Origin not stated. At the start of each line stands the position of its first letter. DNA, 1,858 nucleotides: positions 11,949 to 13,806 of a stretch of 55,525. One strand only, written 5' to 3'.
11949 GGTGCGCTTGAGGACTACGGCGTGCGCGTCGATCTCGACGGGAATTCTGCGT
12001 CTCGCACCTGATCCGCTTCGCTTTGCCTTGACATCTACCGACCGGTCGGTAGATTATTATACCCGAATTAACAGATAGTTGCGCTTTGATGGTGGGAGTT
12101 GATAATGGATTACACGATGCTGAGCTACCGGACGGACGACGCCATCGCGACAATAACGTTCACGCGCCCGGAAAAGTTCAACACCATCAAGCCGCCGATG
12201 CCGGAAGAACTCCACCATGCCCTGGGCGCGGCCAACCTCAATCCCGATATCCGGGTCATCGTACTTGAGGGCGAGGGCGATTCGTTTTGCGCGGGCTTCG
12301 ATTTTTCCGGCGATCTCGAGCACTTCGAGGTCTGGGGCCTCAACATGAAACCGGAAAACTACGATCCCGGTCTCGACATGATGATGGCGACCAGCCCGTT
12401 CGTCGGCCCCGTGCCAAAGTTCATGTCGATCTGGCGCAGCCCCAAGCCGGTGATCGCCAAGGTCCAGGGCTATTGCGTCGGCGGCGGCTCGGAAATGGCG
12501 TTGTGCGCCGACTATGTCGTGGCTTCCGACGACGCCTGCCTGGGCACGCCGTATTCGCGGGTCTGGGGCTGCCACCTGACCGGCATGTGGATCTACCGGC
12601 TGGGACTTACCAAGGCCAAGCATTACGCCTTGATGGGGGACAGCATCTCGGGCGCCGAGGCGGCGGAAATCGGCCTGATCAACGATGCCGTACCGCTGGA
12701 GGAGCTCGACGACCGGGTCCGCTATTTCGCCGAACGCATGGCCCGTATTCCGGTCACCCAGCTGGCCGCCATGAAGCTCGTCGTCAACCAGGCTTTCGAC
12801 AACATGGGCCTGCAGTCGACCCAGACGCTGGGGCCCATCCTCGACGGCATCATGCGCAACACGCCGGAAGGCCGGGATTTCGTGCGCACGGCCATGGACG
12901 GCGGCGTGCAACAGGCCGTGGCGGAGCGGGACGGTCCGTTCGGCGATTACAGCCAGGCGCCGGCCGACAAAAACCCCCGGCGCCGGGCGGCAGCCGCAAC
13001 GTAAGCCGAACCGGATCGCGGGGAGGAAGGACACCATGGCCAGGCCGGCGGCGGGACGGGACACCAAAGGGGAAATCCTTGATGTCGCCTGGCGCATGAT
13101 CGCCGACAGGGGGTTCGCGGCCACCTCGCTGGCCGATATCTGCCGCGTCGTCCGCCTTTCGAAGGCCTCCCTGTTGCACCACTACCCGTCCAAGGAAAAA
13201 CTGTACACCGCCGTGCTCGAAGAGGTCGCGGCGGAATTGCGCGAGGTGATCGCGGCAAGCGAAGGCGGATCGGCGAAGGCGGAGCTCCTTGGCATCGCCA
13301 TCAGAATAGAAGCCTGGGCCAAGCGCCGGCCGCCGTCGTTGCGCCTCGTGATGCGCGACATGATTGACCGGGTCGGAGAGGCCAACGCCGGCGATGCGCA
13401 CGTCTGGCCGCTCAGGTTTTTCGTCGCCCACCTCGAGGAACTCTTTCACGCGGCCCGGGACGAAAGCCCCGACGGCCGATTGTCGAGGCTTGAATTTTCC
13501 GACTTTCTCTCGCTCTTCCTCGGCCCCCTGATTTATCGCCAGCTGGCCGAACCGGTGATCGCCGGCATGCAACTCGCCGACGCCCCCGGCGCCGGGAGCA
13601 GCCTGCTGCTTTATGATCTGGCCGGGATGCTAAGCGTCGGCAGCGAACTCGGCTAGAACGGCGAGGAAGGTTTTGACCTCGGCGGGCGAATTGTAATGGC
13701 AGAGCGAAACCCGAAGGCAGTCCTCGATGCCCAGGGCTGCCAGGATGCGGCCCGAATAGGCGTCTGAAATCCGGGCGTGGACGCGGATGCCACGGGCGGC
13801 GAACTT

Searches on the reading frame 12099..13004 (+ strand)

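Call 83: search_protein_families(library=pfam, max_evalue=0.001, proteins=[window:12099-13004:+])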
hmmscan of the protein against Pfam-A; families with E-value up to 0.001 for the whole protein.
window:12099-13004:+ (301 aa): 2 families
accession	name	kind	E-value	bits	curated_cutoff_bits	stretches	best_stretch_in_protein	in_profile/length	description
PF00378.25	ECH_1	-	2.1e-41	142.4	27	2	107-236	80-212/251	Enoyl-CoA hydratase/isomerase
PF16113.10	ECH_2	-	1.7e-17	64.3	27.2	1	17-212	2-186/335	Enoyl-CoA hydratase/isomerase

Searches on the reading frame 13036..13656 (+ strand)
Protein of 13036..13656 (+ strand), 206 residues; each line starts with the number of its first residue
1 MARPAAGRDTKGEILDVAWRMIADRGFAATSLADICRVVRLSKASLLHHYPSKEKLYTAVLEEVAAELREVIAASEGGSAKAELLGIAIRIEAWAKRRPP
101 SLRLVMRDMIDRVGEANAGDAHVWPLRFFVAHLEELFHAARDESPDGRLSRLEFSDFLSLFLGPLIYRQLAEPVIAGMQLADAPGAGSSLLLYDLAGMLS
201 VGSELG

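Call 83: search_protein_families(library=pfam, max_evalue=0.001, proteins=[window:13036-13656:+])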
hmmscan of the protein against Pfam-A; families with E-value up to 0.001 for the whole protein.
window:13036-13656:+ (206 aa): 1 family
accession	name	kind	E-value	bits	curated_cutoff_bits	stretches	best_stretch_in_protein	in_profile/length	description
PF00440.29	TetR_N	-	3.9e-13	49.4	24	1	14-60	1-47/47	Bacterial regulatory proteins, tetR family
